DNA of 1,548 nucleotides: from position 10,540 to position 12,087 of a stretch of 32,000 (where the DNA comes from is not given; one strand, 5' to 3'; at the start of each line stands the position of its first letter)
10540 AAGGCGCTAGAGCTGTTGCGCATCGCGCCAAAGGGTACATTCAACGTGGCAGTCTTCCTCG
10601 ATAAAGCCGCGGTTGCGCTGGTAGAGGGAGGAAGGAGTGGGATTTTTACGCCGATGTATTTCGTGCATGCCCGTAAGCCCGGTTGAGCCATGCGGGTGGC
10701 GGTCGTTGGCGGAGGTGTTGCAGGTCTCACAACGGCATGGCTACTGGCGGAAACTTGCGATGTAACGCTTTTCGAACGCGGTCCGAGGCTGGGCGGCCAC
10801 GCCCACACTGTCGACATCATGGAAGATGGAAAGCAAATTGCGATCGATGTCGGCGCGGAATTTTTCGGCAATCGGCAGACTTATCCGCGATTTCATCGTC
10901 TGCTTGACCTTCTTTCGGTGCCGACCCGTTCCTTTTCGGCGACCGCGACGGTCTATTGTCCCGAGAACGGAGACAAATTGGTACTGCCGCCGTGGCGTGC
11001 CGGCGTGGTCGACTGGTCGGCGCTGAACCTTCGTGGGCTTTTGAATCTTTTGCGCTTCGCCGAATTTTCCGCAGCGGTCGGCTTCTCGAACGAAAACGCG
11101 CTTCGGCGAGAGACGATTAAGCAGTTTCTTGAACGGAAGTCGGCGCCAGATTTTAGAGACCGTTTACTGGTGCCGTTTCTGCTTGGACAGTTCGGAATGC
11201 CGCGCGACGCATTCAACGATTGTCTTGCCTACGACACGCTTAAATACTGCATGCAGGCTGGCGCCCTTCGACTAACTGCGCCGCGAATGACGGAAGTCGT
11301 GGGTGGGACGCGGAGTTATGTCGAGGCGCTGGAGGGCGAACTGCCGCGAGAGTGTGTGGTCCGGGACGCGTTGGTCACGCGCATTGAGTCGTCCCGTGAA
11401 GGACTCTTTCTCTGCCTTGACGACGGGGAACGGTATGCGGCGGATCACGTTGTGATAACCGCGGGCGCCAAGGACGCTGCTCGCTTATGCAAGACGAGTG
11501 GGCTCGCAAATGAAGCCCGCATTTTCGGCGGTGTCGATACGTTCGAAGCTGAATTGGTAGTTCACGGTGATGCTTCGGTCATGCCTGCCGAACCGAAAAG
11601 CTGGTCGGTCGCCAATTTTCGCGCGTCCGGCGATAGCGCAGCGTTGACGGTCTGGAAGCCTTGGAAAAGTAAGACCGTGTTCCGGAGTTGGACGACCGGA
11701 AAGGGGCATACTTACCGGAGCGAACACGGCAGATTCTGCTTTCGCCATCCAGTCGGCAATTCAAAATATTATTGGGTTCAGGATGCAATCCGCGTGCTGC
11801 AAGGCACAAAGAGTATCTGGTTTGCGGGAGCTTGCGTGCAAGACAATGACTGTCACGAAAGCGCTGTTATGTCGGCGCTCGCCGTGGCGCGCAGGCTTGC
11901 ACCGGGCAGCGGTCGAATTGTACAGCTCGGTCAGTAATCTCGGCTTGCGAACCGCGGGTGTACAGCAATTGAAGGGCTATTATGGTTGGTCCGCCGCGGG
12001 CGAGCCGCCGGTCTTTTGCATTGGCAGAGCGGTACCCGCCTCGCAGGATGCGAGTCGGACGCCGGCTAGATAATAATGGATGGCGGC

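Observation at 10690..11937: COG2907-like FAD oxidoreductase as terminal gene of the sterol operon: unassigned tailoring step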

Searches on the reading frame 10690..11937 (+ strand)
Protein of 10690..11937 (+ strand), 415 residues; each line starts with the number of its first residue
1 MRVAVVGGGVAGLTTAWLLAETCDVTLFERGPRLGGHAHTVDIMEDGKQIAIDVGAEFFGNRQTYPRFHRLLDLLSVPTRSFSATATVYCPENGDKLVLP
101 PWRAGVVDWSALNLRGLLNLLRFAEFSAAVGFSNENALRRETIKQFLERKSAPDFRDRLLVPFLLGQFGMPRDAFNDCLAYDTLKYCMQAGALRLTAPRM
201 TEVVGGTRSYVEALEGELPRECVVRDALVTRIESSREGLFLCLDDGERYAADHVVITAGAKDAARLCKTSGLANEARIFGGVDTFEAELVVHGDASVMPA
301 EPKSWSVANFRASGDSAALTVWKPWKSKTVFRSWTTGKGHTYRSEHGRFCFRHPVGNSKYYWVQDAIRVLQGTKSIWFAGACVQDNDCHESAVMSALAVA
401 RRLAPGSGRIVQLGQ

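Call 5: search_protein_families(library=pfam, proteins=[window:10690-11937:+], max_evalue=0.01)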
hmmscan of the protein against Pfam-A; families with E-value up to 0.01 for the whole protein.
window:10690-11937:+ (415 aa): 7 families
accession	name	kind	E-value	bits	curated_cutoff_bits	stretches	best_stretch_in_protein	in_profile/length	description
PF01593.30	Amino_oxidase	-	1.3e-20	74.6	19.8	1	10-269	1-265/443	Flavin containing amine oxidoreductase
PF13450.12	NAD_binding_8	-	5.6e-15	55.8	21.9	1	5-73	1-66/68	NAD(P)-binding Rossmann-like domain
PF01266.30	DAO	-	7.9e-09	35.9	27.9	1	2-38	1-38/353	FAD dependent oxidoreductase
PF07992.20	Pyr_redox_2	-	5.1e-07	29.8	26.1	1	2-35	144-178/291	Pyridine nucleotide-disulphide oxidoreductase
PF13454.12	NAD_binding_9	-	8.8e-06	26.2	21.8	0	223-259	117-153/155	FAD-NAD(P)-binding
PF03486.20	HI0933_like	-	0.00086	19.3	50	0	2-35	2-36/244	HI0933-like protein Rossmann domain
PF00890.30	FAD_binding_2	-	0.0032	17.2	20.4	1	3-39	2-39/414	FAD binding domain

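Call 6: search_protein_families(library=ncbifam, proteins=[window:10690-11937:+], max_evalue=0.01)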
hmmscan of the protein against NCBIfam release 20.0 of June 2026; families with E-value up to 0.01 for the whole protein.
window:10690-11937:+ (415 aa): 40 families (the best 25 are shown)
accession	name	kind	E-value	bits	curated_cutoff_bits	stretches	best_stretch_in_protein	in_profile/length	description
TIGR03467.1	HpnE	equivalog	5.6e-16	58.9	283.05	1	3-269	1-272/430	hydroxysqualene dehydroxylase HpnE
TIGR00562.1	proto_IX_ox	equivalog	8e-16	57.7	97.85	2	2-168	4-165/470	protoporphyrinogen oxidase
NF008841.0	PRK11883.1-1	equivalog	9.7e-15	54.4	517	1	1-89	4-93/453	protoporphyrinogen oxidase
NF005560.0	PRK07233.1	equivalog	1.4e-14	53.8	252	2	1-43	1-44/435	hypothetical protein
NF008845.0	PRK11883.1-5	equivalog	1e-11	43.9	560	2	203-268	227-292/468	protoporphyrinogen oxidase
NF005566.0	PRK07236.1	subfamily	1.7e-07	30.5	333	1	1-32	7-39/386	hypothetical protein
NF045637.1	carotdesatCrtDProt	equivalog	8.1e-06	24.6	580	1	3-45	1-44/485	1-hydroxycarotenoid 3,4-desaturase CrtD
NF009410.0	PRK12771.1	subfamily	1.3e-05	24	516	1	2-37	140-176/566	NAD(P)-binding protein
TIGR03197.1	MnmC_Cterm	equivalog_domain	1.4e-05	24.3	174.2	1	2-38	1-38/400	FAD-dependent 5-carboxymethylaminomethyl-2-thiouridine(34) oxidoreductase MnmC1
TIGR02733.1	desat_CrtD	equivalog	1.5e-05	23.9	549.7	1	2-56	3-54/492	C-3',4' desaturase CrtD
TIGR02734.1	crtI_fam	subfamily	1.9e-05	23.6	238.1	1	3-42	1-41/504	phytoene desaturase family protein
TIGR02352.1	thiamin_ThiO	equivalog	2.7e-05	23.4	250.8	1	3-38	1-36/351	glycine oxidase ThiO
TIGR03219.1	salicylate_mono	equivalog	3.9e-05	22.5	446.35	0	1-35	1-37/414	salicylate 1-monooxygenase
NF058655.1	CrtID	equivalog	5.6e-05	22.2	640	1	3-69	1-64/478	bifunctional phytoene desaturase/3,4-desaturase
TIGR03970.1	mycofact_MftG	equivalog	6.8e-05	22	387.45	0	3-59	3-61/487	mycofactocin dehydrogenase MftG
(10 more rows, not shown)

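Call 7: search_solved_structures(query=window:10690-11937:+, max_evalue=0.01, show_alignments=1)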
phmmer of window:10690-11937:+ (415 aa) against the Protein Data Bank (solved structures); distinct sequences matched with E-value up to 0.01: 9.
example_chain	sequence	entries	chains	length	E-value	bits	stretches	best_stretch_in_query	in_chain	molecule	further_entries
6f32_A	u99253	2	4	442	6.1e-20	74.8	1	2-298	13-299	Amine oxidase LkcE | LkcE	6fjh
6f7l_A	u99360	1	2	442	6.1e-20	74.8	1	2-298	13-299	Amine oxidase LkcE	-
6f7v_A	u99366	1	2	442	1.6e-19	73.4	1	2-298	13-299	LkcE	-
3k7t_A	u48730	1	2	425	5.3e-07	32.2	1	4-273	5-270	6-hydroxy-L-nicotine oxidase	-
3i6d_A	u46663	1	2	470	4e-05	26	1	3-267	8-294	Protoporphyrinogen oxidase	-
1sez_A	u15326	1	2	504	0.0041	19.3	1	2-175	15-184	Protoporphyrinogen oxidase, mitochondrial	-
7eme_A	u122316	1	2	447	0.007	18.6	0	3-61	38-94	NAD(P)/FAD-dependent oxidoreductase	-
4h4z_A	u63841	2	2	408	0.0082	18.4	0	234-279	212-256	Biphenyl dioxygenase ferredoxin reductase subunit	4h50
1o5w_A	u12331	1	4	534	0.0086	18.3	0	3-79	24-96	Amine oxidase [flavin-containing] A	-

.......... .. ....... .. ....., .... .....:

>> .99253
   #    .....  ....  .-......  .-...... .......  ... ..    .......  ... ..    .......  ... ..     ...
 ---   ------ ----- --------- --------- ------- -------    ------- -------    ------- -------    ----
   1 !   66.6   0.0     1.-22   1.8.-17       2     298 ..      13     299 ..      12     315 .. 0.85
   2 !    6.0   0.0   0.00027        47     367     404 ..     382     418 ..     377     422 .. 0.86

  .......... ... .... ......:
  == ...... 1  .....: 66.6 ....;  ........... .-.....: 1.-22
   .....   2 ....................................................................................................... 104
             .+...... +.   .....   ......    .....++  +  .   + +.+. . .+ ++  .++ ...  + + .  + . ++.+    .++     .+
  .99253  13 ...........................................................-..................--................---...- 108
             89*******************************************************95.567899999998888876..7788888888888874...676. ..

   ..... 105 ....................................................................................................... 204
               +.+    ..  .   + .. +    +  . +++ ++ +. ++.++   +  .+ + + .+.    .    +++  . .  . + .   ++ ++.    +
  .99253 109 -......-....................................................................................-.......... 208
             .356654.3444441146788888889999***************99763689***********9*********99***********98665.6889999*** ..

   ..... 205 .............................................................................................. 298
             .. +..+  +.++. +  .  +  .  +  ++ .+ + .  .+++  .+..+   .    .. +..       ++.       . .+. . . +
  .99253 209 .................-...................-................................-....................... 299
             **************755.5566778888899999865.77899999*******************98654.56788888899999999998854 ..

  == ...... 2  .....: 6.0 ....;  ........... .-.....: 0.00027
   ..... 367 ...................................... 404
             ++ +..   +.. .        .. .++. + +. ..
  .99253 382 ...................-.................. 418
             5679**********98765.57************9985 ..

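Call 8: find_homologous_proteins(query=window:10690-11937:+, max_evalue=0.00001)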
Query window:10690-11937:+ (415 aa): 133 proteins with E <= 0.00001 among 8000 candidates; the best 120 are listed.
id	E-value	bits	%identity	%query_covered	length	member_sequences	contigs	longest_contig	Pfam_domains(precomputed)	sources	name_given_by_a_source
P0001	1.6e-283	958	100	100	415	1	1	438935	PF01266.31,PF01593.31,PF13450.13,PF07992.21,PF13454.13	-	-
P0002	2.6e-241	819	87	100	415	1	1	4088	PF01266.31,PF01593.31,PF13450.13,PF07992.21,PF13454.13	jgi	jgi:uncharacterized protein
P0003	2.7e-157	542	60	99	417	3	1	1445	PF01266.31,PF01593.31,PF13450.13,PF07992.21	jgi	jgi:predicted NAD/FAD-binding protein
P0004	5.6e-154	531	59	100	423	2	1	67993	PF01266.31,PF01593.31,PF13450.13,PF07992.21,PF13454.13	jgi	jgi:predicted NAD/FAD-binding protein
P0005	1.8e-147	510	58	100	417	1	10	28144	PF01266.31,PF01593.31,PF13450.13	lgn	-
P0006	1.3e-146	507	57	100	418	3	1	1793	PF01266.31,PF01593.31,PF13450.13,PF07992.21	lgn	-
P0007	7.5e-143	495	55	98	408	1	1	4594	PF01593.31,PF13450.13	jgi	jgi:predicted NAD/FAD-binding protein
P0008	1.7e-124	434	55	88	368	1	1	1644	PF01593.31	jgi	jgi:uncharacterized protein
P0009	7.2e-92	327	53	72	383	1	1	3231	PF01593.31,PF13450.13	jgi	jgi:predicted NAD/FAD-binding protein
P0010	3.4e-86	308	41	96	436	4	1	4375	PF01266.31,PF01593.31,PF13450.13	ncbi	-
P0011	1.2e-84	303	40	100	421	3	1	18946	PF01266.31,PF01593.31,PF13450.13,PF07992.21,PF03486.21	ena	-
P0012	1.3e-84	303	55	61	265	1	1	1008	PF01593.31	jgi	jgi:predicted NAD/FAD-binding protein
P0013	2.1e-82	295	40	99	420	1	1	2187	PF01266.31,PF01593.31,PF13450.13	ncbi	ncbi:MAG: FAD-dependent oxidoreductase [Anaerolineales bacterium]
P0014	6.7e-82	294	40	100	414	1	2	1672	PF01266.31,PF01593.31,PF13450.13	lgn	-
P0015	9.4e-82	293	40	99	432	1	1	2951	PF01266.31,PF01593.31,PF13450.13,PF13454.13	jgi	jgi:predicted NAD/FAD-binding protein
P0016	1.0e-81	293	38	100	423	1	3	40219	PF01266.31,PF01593.31,PF13450.13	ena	-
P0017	1.5e-80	289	40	100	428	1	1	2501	PF01266.31,PF01593.31,PF13450.13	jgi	jgi:uncharacterized protein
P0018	3.8e-80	288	39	100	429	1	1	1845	PF01266.31,PF01593.31,PF13450.13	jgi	jgi:predicted NAD/FAD-binding protein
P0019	3.4e-79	285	39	100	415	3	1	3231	PF01266.31,PF01593.31,PF13450.13,PF03486.21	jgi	jgi:predicted NAD/FAD-binding protein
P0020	9.2e-79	283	38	100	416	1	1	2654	PF01266.31,PF01593.31,PF13450.13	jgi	jgi:predicted NAD/FAD-binding protein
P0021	1.5e-78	283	40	100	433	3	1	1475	PF01266.31,PF01593.31,PF13450.13,PF07992.21,PF03486.21,PF13454.13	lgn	-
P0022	1.6e-78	283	38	100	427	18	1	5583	PF01266.31,PF01593.31,PF13450.13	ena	-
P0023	2.9e-78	282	40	96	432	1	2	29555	PF01266.31,PF01593.31,PF13450.13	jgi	jgi:uncharacterized protein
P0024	3.9e-77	278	38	100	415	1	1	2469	PF01266.31,PF01593.31,PF13450.13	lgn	-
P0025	1.3e-76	276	38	100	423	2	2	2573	PF01266.31,PF01593.31,PF13450.13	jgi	jgi:predicted NAD/FAD-binding protein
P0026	1.7e-76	276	38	100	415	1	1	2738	PF01266.31,PF01593.31,PF13450.13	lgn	-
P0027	4.6e-76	275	38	100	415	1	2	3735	PF01266.31,PF01593.31,PF13450.13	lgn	-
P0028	2.0e-74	269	38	100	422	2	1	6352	PF01266.31,PF01593.31,PF13450.13,PF07992.21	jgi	jgi:predicted NAD/FAD-binding protein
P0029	3.0e-73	265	37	99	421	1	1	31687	PF01266.31,PF01593.31,PF13450.13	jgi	jgi:predicted NAD/FAD-binding protein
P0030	1.0e-72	264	36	100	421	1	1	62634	PF01266.31,PF01593.31,PF13450.13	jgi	jgi:predicted NAD/FAD-binding protein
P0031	1.5e-72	263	37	99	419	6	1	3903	PF01266.31,PF01593.31,PF13450.13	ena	-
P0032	2.1e-72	263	38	100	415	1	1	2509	PF01266.31,PF01593.31,PF13450.13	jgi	jgi:predicted NAD/FAD-binding protein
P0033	3.5e-72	262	38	100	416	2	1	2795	PF01266.31,PF01593.31,PF13450.13,PF07992.21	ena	-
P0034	7.4e-72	261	37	100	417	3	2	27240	PF01266.31,PF01593.31,PF13450.13,PF00890.31,PF07992.21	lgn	-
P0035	1.7e-71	259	37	100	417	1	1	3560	PF01266.31,PF01593.31,PF13450.13,PF13454.13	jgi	jgi:predicted NAD/FAD-binding protein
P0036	1.3e-70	257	35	100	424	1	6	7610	PF01266.31,PF01593.31,PF13450.13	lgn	-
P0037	9.6e-69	250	36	100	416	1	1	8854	PF01266.31,PF01593.31,PF13450.13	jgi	-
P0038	1.5e-68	250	37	99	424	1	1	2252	PF01266.31,PF01593.31,PF13450.13,PF07992.21,PF13454.13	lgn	-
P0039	8.2e-68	247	36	100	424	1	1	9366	PF01266.31,PF01593.31,PF13450.13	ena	-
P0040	3.4e-40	156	31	97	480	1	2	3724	PF01266.31,PF01593.31,PF13450.13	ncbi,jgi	jgi:predicted NAD/FAD-binding protein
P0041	1.9e-36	144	31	97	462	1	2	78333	PF01266.31,PF01593.31,PF13450.13,PF00890.31,PF07992.21,PF03486.21,PF13454.13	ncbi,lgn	ncbi:MAG: NAD(P)/FAD-dependent oxidoreductase [Granulosicoccus sp.]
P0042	1.9e-35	141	32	100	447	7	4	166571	PF01266.31,PF01593.31,PF13450.13,PF00890.31,PF13454.13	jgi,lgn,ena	-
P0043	1.8e-34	138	28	96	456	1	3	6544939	PF01266.31,PF01593.31,PF13450.13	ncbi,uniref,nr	ncbi:FAD-dependent oxidoreductase [Spirilliplanes yamanashiensis]|uniref:FAD-dependent oxidoreductas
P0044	2.3e-33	134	29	92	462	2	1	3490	PF01946.24,PF01266.31,PF01593.31,PF13450.13,PF00890.31,PF07992.21,PF03486.21,PF13454.13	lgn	-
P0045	4.0e-33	133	32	97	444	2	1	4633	PF01266.31,PF01593.31,PF13450.13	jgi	jgi:predicted NAD/FAD-binding protein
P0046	2.6e-32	130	29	100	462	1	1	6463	PF01266.31,PF01593.31,PF13450.13,PF00890.31,PF07992.21,PF03486.21,PF13454.13,PF12831.14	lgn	-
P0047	5.4e-32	129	30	97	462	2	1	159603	PF01266.31,PF01593.31,PF13450.13,PF00890.31,PF07992.21,PF03486.21,PF13454.13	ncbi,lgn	ncbi:MAG: NAD(P)/FAD-dependent oxidoreductase [Granulosicoccus sp.]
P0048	8.0e-32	129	31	97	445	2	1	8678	PF01266.31,PF01593.31,PF13450.13,PF00890.31,PF07992.21,PF03486.21,PF13454.13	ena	-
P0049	2.1e-31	127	30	100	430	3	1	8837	PF01266.31,PF01593.31,PF13450.13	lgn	-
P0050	4.1e-31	126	30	100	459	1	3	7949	PF01266.31,PF01593.31,PF13450.13,PF00890.31,PF07992.21,PF03486.21,PF13454.13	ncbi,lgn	ncbi:MAG: NAD(P)/FAD-dependent oxidoreductase [Granulosicoccus sp.]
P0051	9.1e-31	125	28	97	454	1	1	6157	PF01266.31,PF01593.31,PF13450.13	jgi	-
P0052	1.7e-30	124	29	97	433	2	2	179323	PF01266.31,PF01593.31,PF13450.13,PF13454.13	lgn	-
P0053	1.9e-30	124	28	91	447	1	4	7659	PF01266.31,PF01593.31,PF13450.13,PF00890.31,PF07992.21,PF03486.21,PF13454.13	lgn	-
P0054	3.4e-30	123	31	100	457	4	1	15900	PF01266.31,PF01593.31,PF13450.13,PF00890.31,PF07992.21,PF03486.21,PF13454.13,PF12831.14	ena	-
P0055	4.3e-30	123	30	91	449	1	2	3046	PF01266.31,PF01593.31,PF13450.13,PF07992.21,PF13454.13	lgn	-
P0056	2.5e-29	121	29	96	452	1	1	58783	PF01266.31,PF01593.31,PF13450.13,PF13454.13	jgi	jgi:predicted NAD/FAD-binding protein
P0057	5.0e-29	120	28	97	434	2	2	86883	PF01266.31,PF01593.31,PF13450.13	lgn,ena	-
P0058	8.4e-29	119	29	97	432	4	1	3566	PF01266.31,PF01593.31,PF13450.13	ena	-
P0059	1.3e-27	115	28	97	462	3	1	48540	PF01946.24,PF01266.31,PF01593.31,PF13450.13,PF00890.31,PF07992.21,PF03486.21,PF13454.13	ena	-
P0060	2.4e-27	114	27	91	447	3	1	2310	PF01266.31,PF01593.31,PF13450.13,PF00890.31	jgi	jgi:predicted NAD/FAD-binding protein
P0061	3.1e-27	114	28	96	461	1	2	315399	PF01266.31,PF01593.31,PF13450.13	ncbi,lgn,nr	ncbi:MAG: FAD-dependent oxidoreductase [Chromatiales bacterium]|nr:FAD-dependent oxidoreductase [Gam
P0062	3.1e-27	114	29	52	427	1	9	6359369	PF01593.31,PF13450.13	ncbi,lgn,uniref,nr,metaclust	ncbi:FAD-dependent oxidoreductase [Conexibacter woesei]|uniref:Amine oxidase n=1 Tax=Conexibacter wo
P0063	4.8e-27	113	28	100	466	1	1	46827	PF01266.31,PF01593.31,PF13450.13,PF00890.31,PF07992.21,PF03486.21,PF13454.13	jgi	-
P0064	6.9e-27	113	26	91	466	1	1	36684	PF01266.31,PF01593.31,PF13450.13,PF13454.13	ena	-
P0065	1.0e-26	112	30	92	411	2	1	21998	PF01266.31,PF01593.31,PF13450.13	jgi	jgi:predicted NAD/FAD-binding protein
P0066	1.2e-26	112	29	97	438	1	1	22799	PF01266.31,PF01593.31,PF13450.13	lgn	-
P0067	1.3e-26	112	28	100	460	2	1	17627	PF01266.31,PF01593.31,PF13450.13,PF00890.31,PF07992.21,PF03486.21,PF13454.13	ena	-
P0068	2.5e-26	111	28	97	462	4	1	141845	PF01946.24,PF01266.31,PF01593.31,PF13450.13,PF00890.31,PF07992.21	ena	-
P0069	3.9e-26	110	30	100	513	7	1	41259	PF01266.31,PF01593.31,PF13450.13,PF00890.31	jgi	-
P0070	5.2e-26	110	29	94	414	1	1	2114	PF01266.31,PF01593.31,PF13450.13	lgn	-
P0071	5.5e-26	110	28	97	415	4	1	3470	PF01266.31,PF01593.31,PF13450.13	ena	-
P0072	5.7e-26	110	27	97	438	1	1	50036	PF01266.31,PF01593.31,PF13450.13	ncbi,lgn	ncbi:MAG: FAD-dependent oxidoreductase [Pseudomonadota bacterium]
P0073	6.2e-26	109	29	98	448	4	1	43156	PF01266.31,PF01593.31,PF13450.13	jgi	jgi:predicted NAD/FAD-binding protein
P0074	2.3e-25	108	29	95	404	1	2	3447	PF01593.31,PF13450.13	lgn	-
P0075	4.1e-25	107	28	97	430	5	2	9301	PF01266.31,PF01593.31,PF13450.13,PF03486.21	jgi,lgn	jgi:hypothetical protein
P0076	1.3e-24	105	27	99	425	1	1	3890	PF01266.31,PF01593.31,PF13450.13,PF13454.13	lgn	-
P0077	1.5e-24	105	29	97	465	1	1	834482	PF01266.31,PF01593.31,PF13450.13,PF07992.21,PF13454.13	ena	-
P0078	1.6e-24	105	26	88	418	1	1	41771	PF01266.31,PF01593.31,PF13450.13,PF00890.31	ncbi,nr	ncbi:MAG: NADH-ubiquinone oxidoreductase subunit 6 [Cyanobacteria bacterium RYN_339]|nr:NADH-ubiquin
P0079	3.5e-24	104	27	98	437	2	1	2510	PF01266.31,PF01593.31,PF13450.13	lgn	-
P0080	1.5e-23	102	27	97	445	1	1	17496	PF01266.31,PF01593.31,PF13450.13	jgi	jgi:predicted NAD/FAD-binding protein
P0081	2.2e-23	101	30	97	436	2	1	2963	PF01266.31,PF01593.31,PF13450.13,PF13454.13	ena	-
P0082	2.3e-23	101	27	97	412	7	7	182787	PF01266.31,PF01593.31,PF13450.13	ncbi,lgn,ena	-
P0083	2.7e-23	101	27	96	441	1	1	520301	PF01266.31,PF01593.31,PF13450.13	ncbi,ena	-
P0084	5.6e-23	100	32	63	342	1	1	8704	PF01266.31,PF01593.31,PF13450.13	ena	-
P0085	7.2e-23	99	29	73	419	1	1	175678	PF01266.31,PF01593.31,PF13450.13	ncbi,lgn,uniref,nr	ncbi:FAD-dependent oxidoreductase [Streptomyces sp. LP05-1]|uniref:FAD-dependent oxidoreductase n=1 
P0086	2.8e-22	97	27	100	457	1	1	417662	PF01266.31,PF01593.31,PF13450.13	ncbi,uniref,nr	ncbi:NAD(P)/FAD-dependent oxidoreductase [Thioalkalivibrio sp. ALJT]|uniref:NAD(P)/FAD-dependent oxi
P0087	3.8e-22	97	34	64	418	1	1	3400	PF01266.31,PF01593.31,PF13450.13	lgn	-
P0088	3.9e-22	97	27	96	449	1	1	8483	PF01266.31,PF01593.31,PF13450.13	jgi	jgi:predicted NAD/FAD-binding protein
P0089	7.6e-22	96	31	97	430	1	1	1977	PF01266.31,PF01593.31,PF13450.13,PF13454.13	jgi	jgi:predicted NAD/FAD-binding protein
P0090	7.9e-22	96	27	97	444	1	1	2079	PF01266.31,PF01593.31,PF13450.13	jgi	-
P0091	9.3e-22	96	30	96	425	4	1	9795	PF01593.31,PF13450.13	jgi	jgi:uncharacterized protein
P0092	1.1e-21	95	31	74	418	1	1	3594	PF01266.31,PF01593.31,PF13450.13,PF13454.13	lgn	-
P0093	6.3e-21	93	31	74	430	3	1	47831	PF01266.31,PF01593.31,PF13450.13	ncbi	-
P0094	1.4e-20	92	31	74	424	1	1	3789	PF01266.31,PF01593.31,PF13450.13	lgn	-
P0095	1.5e-20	92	28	99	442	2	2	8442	PF01266.31,PF01593.31,PF13450.13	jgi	jgi:predicted NAD/FAD-binding protein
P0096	6.0e-20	90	28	73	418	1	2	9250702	PF01266.31,PF01593.31,PF13450.13,PF07992.21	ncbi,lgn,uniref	ncbi:FAD-dependent oxidoreductase [Streptomyces sp. NBC_00090]|uniref:NAD(P)/FAD-dependent oxidoredu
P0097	7.3e-20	89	30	75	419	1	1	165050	PF01266.31,PF01593.31,PF13450.13,PF00890.31,PF07992.21,PF03486.21,PF12831.14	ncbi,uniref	ncbi:NAD(P)/FAD-dependent oxidoreductase [Streptomyces sp. NPDC058695]|uniref:NAD(P)/FAD-dependent o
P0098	8.8e-20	89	28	74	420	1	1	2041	PF01266.31,PF01593.31,PF13450.13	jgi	jgi:predicted NAD/FAD-binding protein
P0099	1.1e-19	89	31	75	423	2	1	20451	PF01266.31,PF01593.31,PF13450.13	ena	-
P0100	1.8e-19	88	28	73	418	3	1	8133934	PF01266.31,PF01593.31,PF13450.13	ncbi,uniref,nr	ncbi:NAD(P)/FAD-dependent oxidoreductase [Streptomyces sp. NBC_00094]|uniref:NAD(P)/FAD-dependent ox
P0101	8.9e-19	86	30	74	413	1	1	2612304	PF01266.31,PF01593.31,PF13450.13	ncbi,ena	-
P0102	9.3e-19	86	29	74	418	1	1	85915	PF01266.31,PF01593.31,PF13450.13,PF07992.21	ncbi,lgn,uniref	ncbi:FAD-dependent oxidoreductase [Streptomyces sp. NPDC096030]|uniref:NAD(P)/FAD-dependent oxidored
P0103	1.4e-18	85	30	74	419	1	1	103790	PF01266.31,PF01593.31,PF13450.13,PF07992.21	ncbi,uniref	ncbi:NAD(P)/FAD-dependent oxidoreductase [Streptomyces sp. NPDC097617]|uniref:NAD(P)/FAD-dependent o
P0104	2.2e-18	85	28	100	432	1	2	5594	PF01266.31,PF01593.31,PF13450.13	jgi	jgi:predicted NAD/FAD-binding protein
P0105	2.6e-18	84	29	72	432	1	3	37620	PF01266.31,PF01593.31,PF13450.13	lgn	-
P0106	2.8e-18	84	28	97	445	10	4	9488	PF01266.31,PF01593.31,PF13450.13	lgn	-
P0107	4.8e-18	83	28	75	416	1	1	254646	PF01266.31,PF01593.31,PF13450.13,PF13454.13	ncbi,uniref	ncbi:NAD(P)/FAD-dependent oxidoreductase [Saccharopolyspora taberi]|uniref:FAD-dependent oxidoreduct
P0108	4.8e-18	83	29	74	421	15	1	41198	PF01266.31,PF01593.31,PF13450.13,PF07992.21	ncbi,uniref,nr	ncbi:NAD(P)/FAD-dependent oxidoreductase [Streptomyces sp. WM6368]|uniref:NAD(P)/FAD-dependent oxido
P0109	5.6e-18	83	28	77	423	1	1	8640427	PF01266.31,PF01593.31,PF13450.13,PF07992.21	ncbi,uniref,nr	ncbi:NAD(P)/FAD-dependent oxidoreductase [Streptomyces sp. QL37]|uniref:NAD(P)/FAD-dependent oxidore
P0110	5.9e-18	83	30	75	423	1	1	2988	PF01266.31,PF01593.31,PF13450.13,PF00890.31,PF07992.21,PF13454.13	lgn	-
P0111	6.2e-18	83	29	77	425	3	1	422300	PF01266.31,PF01593.31,PF13450.13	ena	-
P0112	1.3e-17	82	29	75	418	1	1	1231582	PF01266.31,PF01593.31,PF13450.13,PF07992.21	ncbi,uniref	ncbi:NAD(P)/FAD-dependent oxidoreductase [Streptomyces sp. NPDC013457]|uniref:NAD(P)/FAD-dependent o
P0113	1.5e-17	82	30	52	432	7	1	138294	PF01266.31,PF01593.31,PF13450.13,PF07992.21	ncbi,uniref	ncbi:FAD-dependent oxidoreductase [Streptomyces thermolineatus]|uniref:FAD-dependent oxidoreductase 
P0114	1.6e-17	82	29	77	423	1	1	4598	PF01266.31,PF01593.31,PF13450.13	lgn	-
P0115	4.1e-17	80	27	97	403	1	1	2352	PF01266.31,PF01593.31,PF13450.13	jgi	jgi:predicted NAD/FAD-binding protein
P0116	9.1e-17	79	31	74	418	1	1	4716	PF01266.31,PF01593.31,PF13450.13,PF07992.21,PF13454.13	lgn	-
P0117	9.9e-17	79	27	74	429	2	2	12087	PF01266.31,PF01593.31,PF13450.13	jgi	jgi:predicted NAD/FAD-binding protein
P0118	1.5e-16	79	28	75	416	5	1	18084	PF01266.31,PF01593.31,PF13450.13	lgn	-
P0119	2.2e-16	78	23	97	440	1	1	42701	PF01266.31,PF01593.31,PF13450.13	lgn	-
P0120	1.6e-15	75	28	79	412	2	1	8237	PF01266.31,PF01593.31,PF13450.13,PF13454.13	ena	-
